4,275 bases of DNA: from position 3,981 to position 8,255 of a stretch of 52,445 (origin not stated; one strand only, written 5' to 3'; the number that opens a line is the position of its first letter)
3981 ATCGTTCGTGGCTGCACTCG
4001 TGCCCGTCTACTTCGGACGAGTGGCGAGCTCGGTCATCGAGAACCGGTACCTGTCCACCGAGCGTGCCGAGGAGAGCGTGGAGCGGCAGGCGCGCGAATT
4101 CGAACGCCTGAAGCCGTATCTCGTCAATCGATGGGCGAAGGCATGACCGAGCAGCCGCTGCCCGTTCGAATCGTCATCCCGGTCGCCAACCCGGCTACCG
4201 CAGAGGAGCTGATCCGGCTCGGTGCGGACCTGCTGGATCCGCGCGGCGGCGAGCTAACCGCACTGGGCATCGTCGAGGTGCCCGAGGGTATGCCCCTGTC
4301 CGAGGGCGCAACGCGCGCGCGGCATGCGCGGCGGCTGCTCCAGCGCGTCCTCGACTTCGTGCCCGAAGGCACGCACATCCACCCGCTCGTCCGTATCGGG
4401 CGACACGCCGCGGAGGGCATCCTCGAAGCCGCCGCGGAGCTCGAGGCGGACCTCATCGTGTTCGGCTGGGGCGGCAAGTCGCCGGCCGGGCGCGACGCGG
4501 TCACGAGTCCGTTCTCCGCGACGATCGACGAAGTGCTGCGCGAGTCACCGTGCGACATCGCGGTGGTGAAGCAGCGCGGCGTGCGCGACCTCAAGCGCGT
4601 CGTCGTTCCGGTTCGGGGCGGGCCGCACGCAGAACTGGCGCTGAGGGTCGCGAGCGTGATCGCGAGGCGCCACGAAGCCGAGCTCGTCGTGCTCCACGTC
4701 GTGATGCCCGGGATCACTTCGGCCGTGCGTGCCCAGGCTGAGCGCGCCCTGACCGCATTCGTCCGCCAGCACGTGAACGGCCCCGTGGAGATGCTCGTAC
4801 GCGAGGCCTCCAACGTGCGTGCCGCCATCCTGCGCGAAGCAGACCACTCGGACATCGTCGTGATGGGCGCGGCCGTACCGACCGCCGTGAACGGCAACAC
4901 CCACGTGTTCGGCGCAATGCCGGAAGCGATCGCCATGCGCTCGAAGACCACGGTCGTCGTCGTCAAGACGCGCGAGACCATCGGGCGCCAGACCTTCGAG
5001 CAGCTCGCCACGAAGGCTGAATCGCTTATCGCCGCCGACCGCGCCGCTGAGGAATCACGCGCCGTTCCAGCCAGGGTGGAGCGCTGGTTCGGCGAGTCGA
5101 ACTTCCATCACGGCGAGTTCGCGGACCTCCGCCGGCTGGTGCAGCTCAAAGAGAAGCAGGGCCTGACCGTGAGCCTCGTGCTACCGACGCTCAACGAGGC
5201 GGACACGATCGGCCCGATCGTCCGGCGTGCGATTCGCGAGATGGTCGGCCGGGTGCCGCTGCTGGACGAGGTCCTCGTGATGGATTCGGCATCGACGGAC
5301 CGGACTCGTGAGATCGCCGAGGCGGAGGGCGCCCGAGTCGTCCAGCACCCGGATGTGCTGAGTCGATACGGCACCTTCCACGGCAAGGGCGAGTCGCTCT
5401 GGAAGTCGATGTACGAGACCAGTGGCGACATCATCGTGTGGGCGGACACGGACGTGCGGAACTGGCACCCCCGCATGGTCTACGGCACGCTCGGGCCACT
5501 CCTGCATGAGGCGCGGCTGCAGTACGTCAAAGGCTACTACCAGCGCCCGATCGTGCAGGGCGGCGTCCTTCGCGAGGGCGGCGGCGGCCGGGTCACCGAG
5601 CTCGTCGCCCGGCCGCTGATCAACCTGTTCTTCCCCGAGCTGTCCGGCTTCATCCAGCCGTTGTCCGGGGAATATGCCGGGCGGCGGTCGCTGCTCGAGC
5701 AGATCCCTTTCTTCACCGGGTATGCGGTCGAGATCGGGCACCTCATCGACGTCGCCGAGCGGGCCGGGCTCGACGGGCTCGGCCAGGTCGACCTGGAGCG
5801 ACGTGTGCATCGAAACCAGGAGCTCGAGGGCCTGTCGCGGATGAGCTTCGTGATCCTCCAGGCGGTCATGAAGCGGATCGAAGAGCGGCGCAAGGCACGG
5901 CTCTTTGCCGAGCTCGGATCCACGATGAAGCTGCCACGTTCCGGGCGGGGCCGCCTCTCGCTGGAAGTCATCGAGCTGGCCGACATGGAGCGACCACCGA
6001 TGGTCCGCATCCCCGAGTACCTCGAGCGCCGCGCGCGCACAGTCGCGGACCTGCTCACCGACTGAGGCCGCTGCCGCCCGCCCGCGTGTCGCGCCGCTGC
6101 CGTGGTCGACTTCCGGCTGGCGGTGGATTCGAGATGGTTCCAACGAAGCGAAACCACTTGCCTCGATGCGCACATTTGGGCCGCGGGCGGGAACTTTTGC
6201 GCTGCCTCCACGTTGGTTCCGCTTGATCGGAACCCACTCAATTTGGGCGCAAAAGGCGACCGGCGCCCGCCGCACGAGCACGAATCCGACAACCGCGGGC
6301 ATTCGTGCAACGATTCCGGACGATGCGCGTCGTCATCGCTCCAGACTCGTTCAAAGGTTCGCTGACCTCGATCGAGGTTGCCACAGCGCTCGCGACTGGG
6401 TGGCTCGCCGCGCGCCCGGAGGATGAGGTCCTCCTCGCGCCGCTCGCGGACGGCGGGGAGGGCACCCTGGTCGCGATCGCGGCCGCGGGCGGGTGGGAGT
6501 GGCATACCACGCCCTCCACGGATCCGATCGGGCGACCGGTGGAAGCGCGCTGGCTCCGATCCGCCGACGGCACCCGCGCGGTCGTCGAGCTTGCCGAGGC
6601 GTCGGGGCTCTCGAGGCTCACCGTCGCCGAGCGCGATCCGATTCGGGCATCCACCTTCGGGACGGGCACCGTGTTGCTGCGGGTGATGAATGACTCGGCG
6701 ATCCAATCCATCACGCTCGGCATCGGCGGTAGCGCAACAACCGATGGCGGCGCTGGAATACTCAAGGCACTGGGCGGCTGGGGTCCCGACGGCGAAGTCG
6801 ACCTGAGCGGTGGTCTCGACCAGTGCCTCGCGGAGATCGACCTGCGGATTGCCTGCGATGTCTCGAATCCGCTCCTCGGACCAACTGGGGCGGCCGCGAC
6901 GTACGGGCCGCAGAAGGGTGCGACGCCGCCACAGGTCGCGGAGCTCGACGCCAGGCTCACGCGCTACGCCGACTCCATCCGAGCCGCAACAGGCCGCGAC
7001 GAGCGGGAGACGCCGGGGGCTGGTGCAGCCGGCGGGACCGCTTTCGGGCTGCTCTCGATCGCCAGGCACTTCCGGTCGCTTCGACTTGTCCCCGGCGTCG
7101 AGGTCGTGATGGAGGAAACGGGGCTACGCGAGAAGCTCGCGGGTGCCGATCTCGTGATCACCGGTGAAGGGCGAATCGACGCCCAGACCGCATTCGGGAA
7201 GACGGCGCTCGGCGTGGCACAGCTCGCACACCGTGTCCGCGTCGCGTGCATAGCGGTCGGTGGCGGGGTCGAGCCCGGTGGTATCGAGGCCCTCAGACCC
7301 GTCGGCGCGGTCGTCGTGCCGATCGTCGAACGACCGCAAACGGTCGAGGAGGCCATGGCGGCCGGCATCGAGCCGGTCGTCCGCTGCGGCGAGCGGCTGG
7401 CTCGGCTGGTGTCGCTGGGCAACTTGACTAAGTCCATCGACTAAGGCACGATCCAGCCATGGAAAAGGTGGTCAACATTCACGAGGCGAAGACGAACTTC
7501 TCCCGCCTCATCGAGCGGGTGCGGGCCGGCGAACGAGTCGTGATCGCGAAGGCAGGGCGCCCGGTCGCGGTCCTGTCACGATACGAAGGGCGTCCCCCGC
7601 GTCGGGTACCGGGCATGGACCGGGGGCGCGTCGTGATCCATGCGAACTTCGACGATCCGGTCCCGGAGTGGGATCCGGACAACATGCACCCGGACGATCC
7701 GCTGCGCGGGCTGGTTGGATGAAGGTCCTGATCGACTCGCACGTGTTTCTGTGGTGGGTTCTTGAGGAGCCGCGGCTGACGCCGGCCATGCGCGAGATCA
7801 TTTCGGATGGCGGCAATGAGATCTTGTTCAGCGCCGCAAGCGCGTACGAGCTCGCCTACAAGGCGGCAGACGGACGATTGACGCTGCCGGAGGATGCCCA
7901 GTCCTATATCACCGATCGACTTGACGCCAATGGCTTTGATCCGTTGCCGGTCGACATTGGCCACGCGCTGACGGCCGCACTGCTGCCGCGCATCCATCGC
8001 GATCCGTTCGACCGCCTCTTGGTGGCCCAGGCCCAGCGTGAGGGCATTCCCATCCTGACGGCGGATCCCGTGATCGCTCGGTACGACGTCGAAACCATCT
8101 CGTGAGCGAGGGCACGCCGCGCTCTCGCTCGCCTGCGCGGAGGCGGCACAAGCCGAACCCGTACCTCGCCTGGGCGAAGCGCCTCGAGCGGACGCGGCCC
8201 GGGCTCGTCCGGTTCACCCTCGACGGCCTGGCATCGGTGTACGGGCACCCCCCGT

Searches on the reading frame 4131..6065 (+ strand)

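Call 10: search_protein_families(library=pfam, proteins=[window:4131-6065:+], max_evalue=0.001)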
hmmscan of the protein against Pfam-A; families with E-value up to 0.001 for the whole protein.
window:4131-6065:+ (644 aa): 2 families
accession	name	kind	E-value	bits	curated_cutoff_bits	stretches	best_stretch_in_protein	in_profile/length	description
PF00582.32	Usp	-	8.2e-21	75.5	24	2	13-147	4-141/141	Universal stress protein family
PF00535.33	Glycos_transf_2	-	1.3e-09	38.6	23.3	1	348-442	1-89/168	Glycosyl transferase family 2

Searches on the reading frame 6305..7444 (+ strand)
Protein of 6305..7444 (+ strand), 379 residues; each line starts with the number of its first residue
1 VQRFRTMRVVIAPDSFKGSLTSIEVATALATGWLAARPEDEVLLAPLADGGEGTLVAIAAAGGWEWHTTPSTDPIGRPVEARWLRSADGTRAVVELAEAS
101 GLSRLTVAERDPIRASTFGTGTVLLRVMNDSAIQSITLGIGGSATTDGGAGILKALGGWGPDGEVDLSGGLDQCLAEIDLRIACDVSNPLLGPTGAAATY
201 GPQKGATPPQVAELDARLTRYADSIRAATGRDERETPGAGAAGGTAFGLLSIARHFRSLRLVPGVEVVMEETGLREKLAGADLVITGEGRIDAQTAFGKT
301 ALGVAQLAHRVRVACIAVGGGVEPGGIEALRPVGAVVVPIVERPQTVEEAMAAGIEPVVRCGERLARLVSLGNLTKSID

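Call 10: search_protein_families(library=pfam, proteins=[window:6305-7444:+], max_evalue=0.001)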
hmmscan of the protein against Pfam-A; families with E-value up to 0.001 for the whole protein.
window:6305-7444:+ (379 aa): 1 family
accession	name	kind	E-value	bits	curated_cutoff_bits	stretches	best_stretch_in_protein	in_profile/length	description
PF02595.20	Gly_kinase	-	1.2e-108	363.9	23.3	1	9-369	1-371/372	Glycerate kinase family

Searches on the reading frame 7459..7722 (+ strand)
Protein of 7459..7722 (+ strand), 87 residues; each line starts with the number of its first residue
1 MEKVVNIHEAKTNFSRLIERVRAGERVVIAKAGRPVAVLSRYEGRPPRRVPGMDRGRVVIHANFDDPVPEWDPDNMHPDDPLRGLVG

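Call 10: search_protein_families(library=pfam, proteins=[window:7459-7722:+], max_evalue=0.001)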
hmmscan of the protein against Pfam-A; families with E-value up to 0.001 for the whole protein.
window:7459-7722:+ (87 aa): 1 family
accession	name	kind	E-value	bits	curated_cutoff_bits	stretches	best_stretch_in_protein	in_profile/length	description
PF02604.26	PhdYeFM_antitox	-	4e-11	43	29.8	1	2-40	1-40/74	Antitoxin Phd_YefM, type II toxin-antitoxin system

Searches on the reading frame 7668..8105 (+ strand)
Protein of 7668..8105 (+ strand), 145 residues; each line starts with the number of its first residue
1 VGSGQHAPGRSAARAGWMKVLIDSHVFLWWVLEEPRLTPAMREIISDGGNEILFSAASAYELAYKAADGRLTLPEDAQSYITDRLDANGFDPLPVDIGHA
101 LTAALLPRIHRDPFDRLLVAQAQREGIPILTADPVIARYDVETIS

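Call 10: search_protein_families(library=pfam, proteins=[window:7668-8105:+], max_evalue=0.001)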
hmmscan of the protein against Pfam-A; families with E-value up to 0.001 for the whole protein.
window:7668-8105:+ (145 aa): 1 family
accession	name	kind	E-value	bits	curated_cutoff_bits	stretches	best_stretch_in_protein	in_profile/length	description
PF01850.27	PIN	-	1e-17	65.3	23.6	1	20-140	1-118/120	PIN domain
